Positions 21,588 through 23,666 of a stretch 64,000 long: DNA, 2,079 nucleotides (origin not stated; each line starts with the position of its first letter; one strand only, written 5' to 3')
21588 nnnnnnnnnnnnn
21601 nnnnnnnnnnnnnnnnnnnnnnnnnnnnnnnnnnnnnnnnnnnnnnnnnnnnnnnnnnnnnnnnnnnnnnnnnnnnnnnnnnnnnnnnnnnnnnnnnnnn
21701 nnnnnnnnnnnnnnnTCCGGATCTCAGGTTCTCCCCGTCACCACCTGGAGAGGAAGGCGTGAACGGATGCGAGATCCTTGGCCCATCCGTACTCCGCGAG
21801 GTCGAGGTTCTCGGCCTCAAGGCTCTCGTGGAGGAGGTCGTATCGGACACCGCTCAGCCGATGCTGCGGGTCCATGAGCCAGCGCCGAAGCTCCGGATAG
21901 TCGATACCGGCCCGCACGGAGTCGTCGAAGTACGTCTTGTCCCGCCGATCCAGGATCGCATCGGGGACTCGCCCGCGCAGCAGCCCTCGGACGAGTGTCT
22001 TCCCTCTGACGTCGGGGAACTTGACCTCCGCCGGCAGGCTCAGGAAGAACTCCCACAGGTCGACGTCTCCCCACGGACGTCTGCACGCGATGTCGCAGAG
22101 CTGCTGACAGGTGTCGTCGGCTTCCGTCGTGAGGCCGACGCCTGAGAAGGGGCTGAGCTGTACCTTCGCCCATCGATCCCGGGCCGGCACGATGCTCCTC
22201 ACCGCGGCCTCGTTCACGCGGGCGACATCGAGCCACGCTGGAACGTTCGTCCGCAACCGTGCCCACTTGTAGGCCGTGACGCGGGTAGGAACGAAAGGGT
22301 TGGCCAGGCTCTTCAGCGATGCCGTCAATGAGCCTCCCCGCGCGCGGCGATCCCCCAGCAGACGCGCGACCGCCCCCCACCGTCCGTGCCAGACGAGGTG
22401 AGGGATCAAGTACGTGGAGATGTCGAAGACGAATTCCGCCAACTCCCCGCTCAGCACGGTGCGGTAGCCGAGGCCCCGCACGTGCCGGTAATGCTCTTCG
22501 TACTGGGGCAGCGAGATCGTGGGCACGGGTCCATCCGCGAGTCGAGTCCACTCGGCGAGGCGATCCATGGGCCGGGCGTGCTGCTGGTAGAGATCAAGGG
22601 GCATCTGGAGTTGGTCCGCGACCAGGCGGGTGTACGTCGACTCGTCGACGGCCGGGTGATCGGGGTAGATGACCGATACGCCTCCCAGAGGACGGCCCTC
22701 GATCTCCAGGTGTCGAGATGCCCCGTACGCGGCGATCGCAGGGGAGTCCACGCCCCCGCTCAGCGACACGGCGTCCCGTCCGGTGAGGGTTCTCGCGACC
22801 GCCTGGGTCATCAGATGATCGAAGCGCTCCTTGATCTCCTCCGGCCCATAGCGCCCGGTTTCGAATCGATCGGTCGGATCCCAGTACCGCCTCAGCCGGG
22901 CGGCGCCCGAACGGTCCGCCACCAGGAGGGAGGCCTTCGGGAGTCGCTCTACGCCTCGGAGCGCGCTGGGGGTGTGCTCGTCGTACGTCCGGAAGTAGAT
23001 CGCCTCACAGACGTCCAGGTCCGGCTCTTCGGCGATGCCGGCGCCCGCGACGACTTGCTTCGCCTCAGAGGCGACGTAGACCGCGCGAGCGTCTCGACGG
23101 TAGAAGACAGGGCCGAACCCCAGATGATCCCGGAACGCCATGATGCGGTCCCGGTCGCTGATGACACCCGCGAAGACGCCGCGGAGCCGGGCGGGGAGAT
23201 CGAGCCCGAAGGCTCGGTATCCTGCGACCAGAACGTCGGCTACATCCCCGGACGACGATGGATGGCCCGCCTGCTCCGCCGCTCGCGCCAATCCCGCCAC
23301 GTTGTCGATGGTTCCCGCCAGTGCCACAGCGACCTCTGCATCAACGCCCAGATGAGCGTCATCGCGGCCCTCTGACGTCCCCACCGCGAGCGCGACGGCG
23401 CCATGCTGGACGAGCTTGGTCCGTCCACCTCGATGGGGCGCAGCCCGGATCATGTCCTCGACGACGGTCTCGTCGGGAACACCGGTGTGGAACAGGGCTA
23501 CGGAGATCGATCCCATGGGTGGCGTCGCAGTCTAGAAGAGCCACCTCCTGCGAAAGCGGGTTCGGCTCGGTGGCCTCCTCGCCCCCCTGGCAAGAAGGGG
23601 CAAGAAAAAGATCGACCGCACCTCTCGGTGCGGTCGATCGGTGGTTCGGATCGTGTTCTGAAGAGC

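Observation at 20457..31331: Dispersed lasso-peptide (RiPP) gene set embedded in an exopolysaccharide locus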

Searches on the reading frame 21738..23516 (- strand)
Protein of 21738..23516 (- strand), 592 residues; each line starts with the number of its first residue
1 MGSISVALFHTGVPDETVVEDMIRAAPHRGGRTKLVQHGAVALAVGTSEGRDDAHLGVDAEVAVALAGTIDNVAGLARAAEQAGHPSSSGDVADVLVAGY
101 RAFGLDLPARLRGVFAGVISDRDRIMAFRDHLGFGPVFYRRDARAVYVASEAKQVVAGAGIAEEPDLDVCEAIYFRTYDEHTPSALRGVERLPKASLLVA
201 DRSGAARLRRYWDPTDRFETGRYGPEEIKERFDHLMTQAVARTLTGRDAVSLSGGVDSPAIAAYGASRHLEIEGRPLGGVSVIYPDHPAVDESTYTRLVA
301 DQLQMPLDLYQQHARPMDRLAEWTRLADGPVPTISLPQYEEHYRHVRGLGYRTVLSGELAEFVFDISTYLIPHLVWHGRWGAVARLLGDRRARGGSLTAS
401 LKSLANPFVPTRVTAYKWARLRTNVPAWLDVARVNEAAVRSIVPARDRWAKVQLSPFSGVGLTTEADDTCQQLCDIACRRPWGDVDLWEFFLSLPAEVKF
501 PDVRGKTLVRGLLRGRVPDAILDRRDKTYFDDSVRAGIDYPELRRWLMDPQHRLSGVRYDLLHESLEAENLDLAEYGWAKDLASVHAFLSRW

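Call 5: search_protein_families(library=pfam, proteins=[window:21738-23516:-], max_evalue=0.01)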
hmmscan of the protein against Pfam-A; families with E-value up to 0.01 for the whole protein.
window:21738-23516:- (592 aa): 3 families
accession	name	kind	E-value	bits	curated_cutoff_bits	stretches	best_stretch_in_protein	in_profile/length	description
PF00733.27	Asn_synthase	-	2.3e-25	90.5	21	1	232-554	2-311/354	Asparagine synthase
PF13537.11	GATase_7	-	1.9e-14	54.1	25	1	58-156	20-122/123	Glutamine amidotransferase domain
PF13522.11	GATase_6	-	1.1e-08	35.5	27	1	59-151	36-130/130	Glutamine amidotransferase domain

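Call 6: search_protein_families(library=ncbifam, proteins=[window:21738-23516:-], max_evalue=0.01)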
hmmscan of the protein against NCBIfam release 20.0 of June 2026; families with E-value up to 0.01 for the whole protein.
window:21738-23516:- (592 aa): 7 families
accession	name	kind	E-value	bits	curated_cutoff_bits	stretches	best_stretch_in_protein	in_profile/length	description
TIGR01536.1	asn_synth_AEB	equivalog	5.7e-39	134.5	267.1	1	58-529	67-516/517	asparagine synthase (glutamine-hydrolyzing)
NF033535.1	lass_lactam_cya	exception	3.3e-33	115.1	525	2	67-422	75-435/668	lasso peptide isopeptide bond-forming cyclase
TIGR03104.1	trio_amidotrans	equivalog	4.9e-29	101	570.1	1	13-303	14-316/589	N-acetylglutaminylglutamine amidotransferase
TIGR03108.1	eps_aminotran_1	hypoth_equivalog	5.3e-25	88.2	816.9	1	56-332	64-340/628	XrtA/PEP-CTERM system amidotransferase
NF033561.1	macrolact_Ik_Al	subfamily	4e-17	62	300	1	108-537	76-500/561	albusnodin/ikarugamycin family macrolactam cyclase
NF006949.0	PRK09431.1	equivalog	1.6e-15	56.6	499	1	52-157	60-167/554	asparagine synthase B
TIGR01134.1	purF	equivalog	0.0068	15.8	350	1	63-155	97-199/432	amidophosphoribosyltransferase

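Call 12: find_homologous_proteins(query=window:21738-23516:-, max_evalue=1e-10)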
Query window:21738-23516:- (592 aa): 985 proteins with E <= 1e-10 among 8000 candidates; the best 120 are listed.
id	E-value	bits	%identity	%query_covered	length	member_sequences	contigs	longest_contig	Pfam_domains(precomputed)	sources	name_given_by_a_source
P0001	0.0e+0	1270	95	100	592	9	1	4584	PF00733.28,PF13522.12,PF13537.12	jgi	jgi:asparagine synthase (glutamine-hydrolysing)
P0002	0.0e+0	1098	81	100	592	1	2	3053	PF00733.28,PF13522.12,PF13537.12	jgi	jgi:asparagine synthase (glutamine-hydrolysing)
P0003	0.0e+0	1098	81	100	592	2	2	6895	PF00733.28,PF13522.12,PF13537.12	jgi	jgi:hypothetical protein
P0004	0.0e+0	1094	81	100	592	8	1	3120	PF00733.28,PF13522.12,PF13537.12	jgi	jgi:asparagine synthase (glutamine-hydrolysing)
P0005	0.0e+0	1089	80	100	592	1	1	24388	PF00733.28,PF13522.12,PF13537.12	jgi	jgi:asparagine synthase (glutamine-hydrolysing)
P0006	0.0e+0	1082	80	100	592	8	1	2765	PF00733.28,PF13522.12,PF13537.12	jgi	jgi:asparagine synthase (glutamine-hydrolysing)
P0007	0.0e+0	1080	80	100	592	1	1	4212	PF00733.28,PF13522.12,PF13537.12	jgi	jgi:asparagine synthase (glutamine-hydrolysing)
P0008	0.0e+0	1077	80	100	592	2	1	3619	PF00733.28,PF13522.12,PF13537.12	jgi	jgi:asparagine synthetase B (glutamine-hydrolysing)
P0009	0.0e+0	1076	79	100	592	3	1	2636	PF00733.28,PF13522.12,PF13537.12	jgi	jgi:asparagine synthase (glutamine-hydrolysing)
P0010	0.0e+0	1069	79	100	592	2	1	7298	PF00733.28,PF13522.12,PF13537.12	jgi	jgi:asparagine synthase (glutamine-hydrolysing)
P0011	0.0e+0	1058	78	100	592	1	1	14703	PF00733.28,PF13522.12,PF13537.12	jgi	jgi:asparagine synthase (glutamine-hydrolysing)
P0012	0.0e+0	1050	79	100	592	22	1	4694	PF00733.28,PF13522.12,PF13537.12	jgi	jgi:asparagine synthase (glutamine-hydrolysing)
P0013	0.0e+0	1048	78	100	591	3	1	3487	PF00733.28,PF13522.12,PF13537.12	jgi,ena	-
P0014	0.0e+0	1043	78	100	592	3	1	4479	PF00733.28,PF13522.12,PF13537.12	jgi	jgi:hypothetical protein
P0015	0.0e+0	1023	80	94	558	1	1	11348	PF00733.28,PF13522.12,PF13537.12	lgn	-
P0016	1.2e-277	940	70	100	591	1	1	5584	PF00733.28,PF13522.12,PF13537.12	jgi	jgi:asparagine synthase (glutamine-hydrolysing)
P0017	2.3e-265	900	82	80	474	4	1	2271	PF00733.28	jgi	jgi:asparagine synthase (glutamine-hydrolysing)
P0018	1.1e-258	878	83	79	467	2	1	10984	PF00733.28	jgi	jgi:asparagine synthetase B (glutamine-hydrolysing)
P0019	1.1e-244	832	62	100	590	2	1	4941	PF00733.28,PF13522.12,PF13537.12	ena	-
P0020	2.5e-242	824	62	100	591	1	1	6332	PF00733.28,PF13522.12,PF13537.12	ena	-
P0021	3.7e-242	823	64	100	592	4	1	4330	PF00733.28,PF13522.12,PF13537.12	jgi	-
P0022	1.2e-236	805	62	100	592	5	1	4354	PF00733.28,PF13522.12,PF13537.12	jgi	jgi:asparagine synthase (glutamine-hydrolysing)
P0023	5.3e-224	763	60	100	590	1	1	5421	PF00733.28,PF13522.12,PF13537.12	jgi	jgi:asparagine synthase (glutamine-hydrolysing)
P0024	2.2e-217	741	58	100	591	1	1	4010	PF00733.28,PF13522.12,PF13537.12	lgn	-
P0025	3.5e-216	737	57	100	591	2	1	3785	PF00733.28,PF13522.12,PF13537.12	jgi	jgi:asparagine synthase (glutamine-hydrolysing)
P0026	6.6e-216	737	76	73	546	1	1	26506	PF00733.28,PF13522.12,PF13537.12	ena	-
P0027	1.1e-211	723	58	100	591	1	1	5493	PF00733.28,PF13522.12,PF13537.12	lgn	-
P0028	1.5e-211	722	57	100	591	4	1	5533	PF00733.28,PF13522.12,PF13537.12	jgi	jgi:asparagine synthase (glutamine-hydrolysing)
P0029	1.1e-209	716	59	97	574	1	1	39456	PF00733.28,PF13522.12,PF13537.12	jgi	jgi:asparagine synthase (glutamine-hydrolysing)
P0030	8.8e-208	710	56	100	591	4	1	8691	PF00733.28,PF13522.12,PF13537.12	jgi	jgi:asparagine synthase (glutamine-hydrolysing)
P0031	9.2e-208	710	55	100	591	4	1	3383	PF00733.28,PF13522.12,PF13537.12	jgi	jgi:asparagine synthase (glutamine-hydrolysing)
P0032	9.5e-208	710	55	100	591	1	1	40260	PF00733.28,PF13522.12,PF13537.12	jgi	jgi:asparagine synthase (glutamine-hydrolysing)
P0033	1.7e-207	709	56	100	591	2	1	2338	PF00733.28,PF13522.12,PF13537.12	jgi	jgi:asparagine synthetase B (glutamine-hydrolysing)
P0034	7.0e-207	707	57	96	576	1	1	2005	PF00733.28,PF13522.12,PF13537.12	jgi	jgi:asparagine synthetase B (glutamine-hydrolysing)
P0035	9.4e-207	706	55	100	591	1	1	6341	PF00733.28,PF13522.12,PF13537.12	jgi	jgi:asparagine synthase (glutamine-hydrolysing)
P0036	1.1e-206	706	56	100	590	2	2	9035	PF00733.28,PF13522.12,PF13537.12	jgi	jgi:asparagine synthase (glutamine-hydrolysing)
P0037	1.5e-206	706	56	100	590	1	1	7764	PF00733.28,PF13522.12,PF13537.12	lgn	-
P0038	5.7e-206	704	55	100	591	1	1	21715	PF00733.28,PF13522.12,PF13537.12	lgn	-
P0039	5.6e-205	700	56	96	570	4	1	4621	PF00733.28,PF13522.12,PF13537.12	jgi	jgi:asparagine synthase (glutamine-hydrolysing)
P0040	7.6e-205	700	55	100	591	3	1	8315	PF00733.28,PF13522.12,PF13537.12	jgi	jgi:asparagine synthase (glutamine-hydrolysing)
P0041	5.2e-203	694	55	100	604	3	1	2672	PF00733.28,PF13522.12,PF13537.12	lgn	-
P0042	8.0e-203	693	58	94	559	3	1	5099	PF00733.28,PF13522.12,PF13537.12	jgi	jgi:asparagine synthase (glutamine-hydrolysing)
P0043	3.5e-202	691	55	100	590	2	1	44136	PF00733.28,PF13522.12,PF13537.12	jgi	jgi:asparagine synthase (glutamine-hydrolysing)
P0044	3.8e-202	691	55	100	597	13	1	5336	PF00733.28,PF13522.12,PF13537.12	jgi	jgi:asparagine synthase (glutamine-hydrolysing)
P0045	9.4e-202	690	53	100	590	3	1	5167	PF00733.28,PF13522.12,PF13537.12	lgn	-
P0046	1.7e-201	689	60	86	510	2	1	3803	PF00733.28,PF13537.12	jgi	jgi:asparagine synthase (glutamine-hydrolysing)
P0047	1.9e-201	689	55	100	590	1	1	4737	PF00733.28,PF13522.12,PF13537.12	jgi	jgi:asparagine synthase (glutamine-hydrolysing)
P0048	4.3e-200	684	55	96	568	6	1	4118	PF00733.28,PF13537.12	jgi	jgi:asparagine synthase (glutamine-hydrolysing)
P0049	5.9e-200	684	55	100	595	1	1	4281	PF00733.28,PF13522.12,PF13537.12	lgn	-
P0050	1.7e-194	666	53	96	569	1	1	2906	PF00733.28,PF13522.12,PF13537.12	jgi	jgi:asparagine synthase (glutamine-hydrolysing)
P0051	1.9e-194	666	57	94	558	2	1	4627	PF00733.28,PF13522.12,PF13537.12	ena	-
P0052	4.1e-194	665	54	96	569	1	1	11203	PF00733.28,PF13522.12,PF13537.12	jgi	jgi:asparagine synthase (glutamine-hydrolysing)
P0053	3.7e-192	658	53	100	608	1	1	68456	PF00733.28,PF13522.12,PF13537.12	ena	-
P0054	3.8e-192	658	54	96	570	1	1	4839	PF00733.28,PF13522.12,PF13537.12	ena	-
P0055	6.4e-191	654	52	100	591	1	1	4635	PF00733.28,PF13522.12,PF13537.12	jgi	jgi:asparagine synthase (glutamine-hydrolysing)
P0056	3.0e-190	652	55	93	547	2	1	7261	PF00733.28,PF13522.12,PF13537.12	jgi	jgi:asparagine synthase (glutamine-hydrolysing)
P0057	2.9e-187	642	51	100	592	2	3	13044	PF00733.28,PF13522.12,PF13537.12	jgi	jgi:asparagine synthase (glutamine-hydrolysing)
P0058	1.0e-186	640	51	100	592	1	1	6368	PF00733.28,PF13522.12,PF13537.12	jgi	jgi:asparagine synthase (glutamine-hydrolysing)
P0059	2.1e-186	639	52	100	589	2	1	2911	PF00733.28,PF13522.12,PF13537.12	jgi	jgi:asparagine synthase (glutamine-hydrolysing)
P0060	1.4e-185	636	50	100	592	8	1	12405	PF00733.28,PF13522.12,PF13537.12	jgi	-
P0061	2.1e-185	636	53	100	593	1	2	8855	PF00733.28,PF13522.12,PF13537.12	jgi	-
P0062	3.4e-185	635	52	100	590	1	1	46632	PF00733.28,PF13522.12,PF13537.12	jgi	jgi:asparagine synthase (glutamine-hydrolysing)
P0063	3.6e-185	635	51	100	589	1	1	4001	PF00733.28,PF13537.12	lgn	-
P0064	2.8e-184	632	53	97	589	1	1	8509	PF00733.28,PF13522.12,PF13537.12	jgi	jgi:asparagine synthase (glutamine-hydrolysing)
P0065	6.8e-184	631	55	96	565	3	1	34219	PF00733.28,PF13522.12,PF13537.12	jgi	jgi:asparagine synthase (glutamine-hydrolysing)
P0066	1.9e-183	629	51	100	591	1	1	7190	PF00733.28,PF13522.12,PF13537.12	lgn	-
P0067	1.2e-182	627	52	96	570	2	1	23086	PF00733.28,PF13522.12,PF13537.12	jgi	jgi:asparagine synthetase B (glutamine-hydrolysing)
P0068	3.1e-182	625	50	100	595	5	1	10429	PF00733.28,PF13522.12,PF13537.12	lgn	-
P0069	4.4e-182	625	53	96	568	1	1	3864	PF00733.28,PF13522.12,PF13537.12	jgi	jgi:asparagine synthase (glutamine-hydrolysing)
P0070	4.9e-182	625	50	100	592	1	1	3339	PF00733.28,PF13522.12,PF13537.12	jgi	jgi:asparagine synthase (glutamine-hydrolysing)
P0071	6.2e-182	624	51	100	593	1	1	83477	PF00733.28,PF13522.12,PF13537.12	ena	-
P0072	8.7e-182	624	52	100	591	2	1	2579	PF00733.28,PF13522.12,PF13537.12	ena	-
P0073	1.2e-181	623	51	100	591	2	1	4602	PF00733.28,PF13522.12,PF13537.12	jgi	jgi:asparagine synthase (glutamine-hydrolysing)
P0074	2.1e-181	623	50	100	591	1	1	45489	PF00733.28,PF13522.12,PF13537.12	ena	-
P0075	3.0e-181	622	52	100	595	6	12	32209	PF00733.28,PF13537.12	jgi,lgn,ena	-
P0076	3.1e-181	622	53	96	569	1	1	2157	PF00733.28,PF13522.12,PF13537.12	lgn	-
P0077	1.7e-180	620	51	100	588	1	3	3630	PF00733.28,PF13522.12,PF13537.12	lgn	-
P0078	2.0e-180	619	51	100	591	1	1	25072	PF00733.28,PF13522.12,PF13537.12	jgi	jgi:asparagine synthetase B (glutamine-hydrolysing)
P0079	2.7e-180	619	53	96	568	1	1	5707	PF00733.28,PF13522.12,PF13537.12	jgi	jgi:asparagine synthase (glutamine-hydrolysing)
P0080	2.8e-180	619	50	98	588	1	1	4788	PF00733.28,PF13522.12,PF13537.12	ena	-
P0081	5.9e-180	618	50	100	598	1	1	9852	PF00733.28,PF13537.12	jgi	jgi:asparagine synthase (glutamine-hydrolysing)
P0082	8.1e-180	617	51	100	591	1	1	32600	PF00733.28,PF13522.12,PF13537.12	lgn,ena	-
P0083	8.7e-180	617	51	96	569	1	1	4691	PF00733.28,PF13522.12,PF13537.12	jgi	jgi:asparagine synthetase B (glutamine-hydrolysing)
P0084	9.3e-180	617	50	96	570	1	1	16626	PF00733.28,PF13522.12,PF13537.12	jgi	jgi:asparagine synthase (glutamine-hydrolysing)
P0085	2.4e-179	616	48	100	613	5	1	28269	PF00733.28,PF13522.12,PF13537.12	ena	-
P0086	2.7e-179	616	51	100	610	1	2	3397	PF00733.28,PF13522.12,PF13537.12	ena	-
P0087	5.5e-179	615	49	100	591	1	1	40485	PF00733.28,PF13522.12,PF13537.12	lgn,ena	-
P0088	1.7e-178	613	51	96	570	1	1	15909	PF00733.28,PF13522.12,PF13537.12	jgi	jgi:asparagine synthetase B (glutamine-hydrolysing)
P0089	1.8e-178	613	51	100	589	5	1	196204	PF00733.28,PF13522.12,PF13537.12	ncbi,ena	-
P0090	1.8e-178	613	53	96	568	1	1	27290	PF00733.28,PF13522.12,PF13537.12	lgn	-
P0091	2.1e-178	613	51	100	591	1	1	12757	PF00733.28,PF13522.12,PF13537.12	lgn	-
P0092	6.5e-178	611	51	100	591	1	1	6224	PF00733.28,PF13522.12,PF13537.12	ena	-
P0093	1.4e-177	610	51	96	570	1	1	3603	PF00733.28,PF13522.12,PF13537.12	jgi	jgi:asparagine synthase (glutamine-hydrolysing)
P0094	1.8e-177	610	51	100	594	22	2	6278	PF00733.28,PF13522.12,PF13537.12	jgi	jgi:asparagine synthase (glutamine-hydrolysing)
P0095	1.9e-177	610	50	100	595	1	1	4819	PF00733.28,PF13537.12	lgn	-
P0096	2.5e-177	609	51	100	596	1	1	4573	PF00733.28,PF13522.12,PF13537.12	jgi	jgi:asparagine synthase (glutamine-hydrolysing)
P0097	3.3e-177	609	49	100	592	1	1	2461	PF00733.28,PF13522.12,PF13537.12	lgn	-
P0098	4.4e-177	608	51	100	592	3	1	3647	PF00733.28,PF13522.12,PF13537.12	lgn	-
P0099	7.2e-177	608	51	100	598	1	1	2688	PF00733.28,PF13537.12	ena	-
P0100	1.9e-176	606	50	100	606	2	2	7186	PF00733.28,PF13522.12,PF13537.12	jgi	-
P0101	2.4e-176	606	51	100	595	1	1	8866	PF00733.28,PF13537.12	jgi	jgi:asparagine synthase (glutamine-hydrolysing)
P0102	8.6e-176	604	50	100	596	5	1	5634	PF00733.28,PF13522.12,PF13537.12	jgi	jgi:asparagine synthase (glutamine-hydrolysing)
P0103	1.0e-175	604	49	100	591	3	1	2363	PF00733.28,PF13537.12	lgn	-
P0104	1.1e-175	604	50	100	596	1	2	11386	PF00733.28,PF13522.12,PF13537.12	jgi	jgi:asparagine synthase (glutamine-hydrolysing)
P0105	1.5e-175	603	51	100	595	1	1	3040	PF00733.28,PF13522.12,PF13537.12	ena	-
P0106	1.7e-175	603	50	100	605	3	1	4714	PF00733.28,PF13522.12,PF13537.12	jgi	jgi:asparagine synthetase B (glutamine-hydrolysing)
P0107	2.2e-175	603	51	100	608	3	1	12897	PF00733.28,PF13522.12,PF13537.12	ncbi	-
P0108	2.4e-175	603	51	100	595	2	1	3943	PF00733.28,PF13522.12,PF13537.12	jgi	jgi:asparagine synthase (glutamine-hydrolysing)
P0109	2.5e-175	603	50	100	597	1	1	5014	PF00733.28,PF13522.12,PF13537.12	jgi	jgi:asparagine synthase (glutamine-hydrolysing)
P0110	2.6e-175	603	50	100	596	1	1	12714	PF00733.28,PF13522.12,PF13537.12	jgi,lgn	jgi:asparagine synthase (glutamine-hydrolysing)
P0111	2.8e-175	602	50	100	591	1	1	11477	PF00733.28,PF13522.12,PF13537.12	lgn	-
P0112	3.9e-175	602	51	100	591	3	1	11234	PF00733.28,PF13522.12,PF13537.12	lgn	-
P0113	5.6e-175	601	51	99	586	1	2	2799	PF00733.28,PF13537.12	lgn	-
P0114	6.2e-175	601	49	100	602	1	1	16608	PF00733.28,PF13522.12,PF13537.12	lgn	-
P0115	7.8e-175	601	50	100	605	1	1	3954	PF00733.28,PF13522.12,PF13537.12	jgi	jgi:asparagine synthase (glutamine-hydrolysing)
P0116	8.0e-175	601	49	100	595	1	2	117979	PF00733.28,PF13522.12,PF13537.12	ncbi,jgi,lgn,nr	ncbi:MAG TPA: asparagine synthase-related protein [bacterium]|jgi:asparagine synthase (glutamine-hyd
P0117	1.7e-174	600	49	100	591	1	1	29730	PF00733.28,PF13522.12,PF13537.12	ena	-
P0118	2.4e-174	599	49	100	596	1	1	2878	PF00733.28,PF13537.12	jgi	jgi:asparagine synthase (glutamine-hydrolysing)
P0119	2.7e-174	599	49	100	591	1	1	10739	PF00733.28,PF13522.12,PF13537.12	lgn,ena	-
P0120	3.6e-174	599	50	100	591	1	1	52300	PF00733.28,PF13537.12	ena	-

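Call 13: find_encoding_contigs(protein=P0005, flank=10000, max_places=2)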
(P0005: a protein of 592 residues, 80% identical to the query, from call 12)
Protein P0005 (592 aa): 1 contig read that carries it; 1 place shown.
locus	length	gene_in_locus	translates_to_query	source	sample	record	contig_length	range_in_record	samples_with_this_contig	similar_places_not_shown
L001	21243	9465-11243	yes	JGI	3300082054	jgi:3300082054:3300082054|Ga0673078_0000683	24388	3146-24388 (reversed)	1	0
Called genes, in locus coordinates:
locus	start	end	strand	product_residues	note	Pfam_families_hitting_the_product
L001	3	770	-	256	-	?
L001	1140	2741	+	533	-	PF02706:Wzz (weak), PF01656:CbiA, PF10609:ParA (faint), PF13614:AAA_31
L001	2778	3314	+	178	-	PF07291:MauE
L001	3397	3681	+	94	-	PF05402:PqqD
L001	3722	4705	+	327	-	PF14907:NTP_transf_5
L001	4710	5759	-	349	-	PF00535:Glycos_transf_2, PF13641:Glyco_tranf_2_3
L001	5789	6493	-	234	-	PF10637:Ofd1_CTDD, PF13640:2OG-FeII_Oxy_3, PF13661:2OG-FeII_Oxy_4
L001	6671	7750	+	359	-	PF04188:Mannosyl_trans2 (weak)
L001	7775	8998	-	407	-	PF01757:Acyl_transf_3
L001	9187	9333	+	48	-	-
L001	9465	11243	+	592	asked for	PF13522:GATase_6 (weak), PF13537:GATase_7, PF00733:Asn_synthase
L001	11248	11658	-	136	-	PF13471:Transglut_core3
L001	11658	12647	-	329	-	PF27840:ScmC (faint)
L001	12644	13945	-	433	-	PF09594:GT87 (weak)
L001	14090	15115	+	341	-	PF01522:Polysacc_deac_1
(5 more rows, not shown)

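Call 14: find_encoding_contigs(protein=P0089, flank=10000, max_places=2)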
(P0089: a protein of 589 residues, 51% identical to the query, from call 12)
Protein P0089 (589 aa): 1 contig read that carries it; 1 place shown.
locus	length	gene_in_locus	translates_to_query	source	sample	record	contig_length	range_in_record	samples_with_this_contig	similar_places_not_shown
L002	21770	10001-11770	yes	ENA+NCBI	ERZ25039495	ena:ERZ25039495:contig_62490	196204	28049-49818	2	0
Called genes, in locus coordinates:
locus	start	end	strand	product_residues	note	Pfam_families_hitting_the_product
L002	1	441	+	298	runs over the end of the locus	PF02653:BPD_transp_2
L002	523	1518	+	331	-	PF02653:BPD_transp_2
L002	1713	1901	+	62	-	-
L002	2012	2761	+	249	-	PF02608:Bmp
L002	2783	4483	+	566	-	PF00005:ABC_tran, PF13304:AAA_21 (faint), PF00005:ABC_tran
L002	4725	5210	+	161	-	PF04075:F420H2_quin_red (weak)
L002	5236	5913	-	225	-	PF00440:TetR_N, PF02909:TetR_C_1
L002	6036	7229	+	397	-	PF14329:DUF4386, PF04075:F420H2_quin_red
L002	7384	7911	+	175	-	-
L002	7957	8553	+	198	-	-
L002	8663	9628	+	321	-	PF14378:PAP2_3, PF01569:PAP2 (weak)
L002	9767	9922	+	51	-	-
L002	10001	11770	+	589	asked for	PF13522:GATase_6 (weak), PF13537:GATase_7, PF00733:Asn_synthase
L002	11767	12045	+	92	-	PF05402:PqqD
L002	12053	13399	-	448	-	PF05175:MTS (weak), PF13847:Methyltransf_31, PF08242:Methyltransf_12 (weak), PF13649:Methyltransf_25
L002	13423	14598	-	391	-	PF14907:NTP_transf_5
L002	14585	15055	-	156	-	PF13471:Transglut_core3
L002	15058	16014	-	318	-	PF27840:ScmC (weak)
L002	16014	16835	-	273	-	PF01061:ABC2_membrane, PF12698:ABC2_membrane_3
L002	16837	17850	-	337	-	PF00005:ABC_tran, PF13304:AAA_21 (weak)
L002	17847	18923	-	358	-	PF13439:Glyco_transf_4, PF13579:Glyco_trans_4_4, PF20706:GT4-conflict, PF00534:Glycos_transf_1, PF13692:Glyco_trans_1_4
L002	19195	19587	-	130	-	-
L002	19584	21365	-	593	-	-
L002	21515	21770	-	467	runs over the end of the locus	PF07690:MFS_1, PF00083:Sugar_tr (faint)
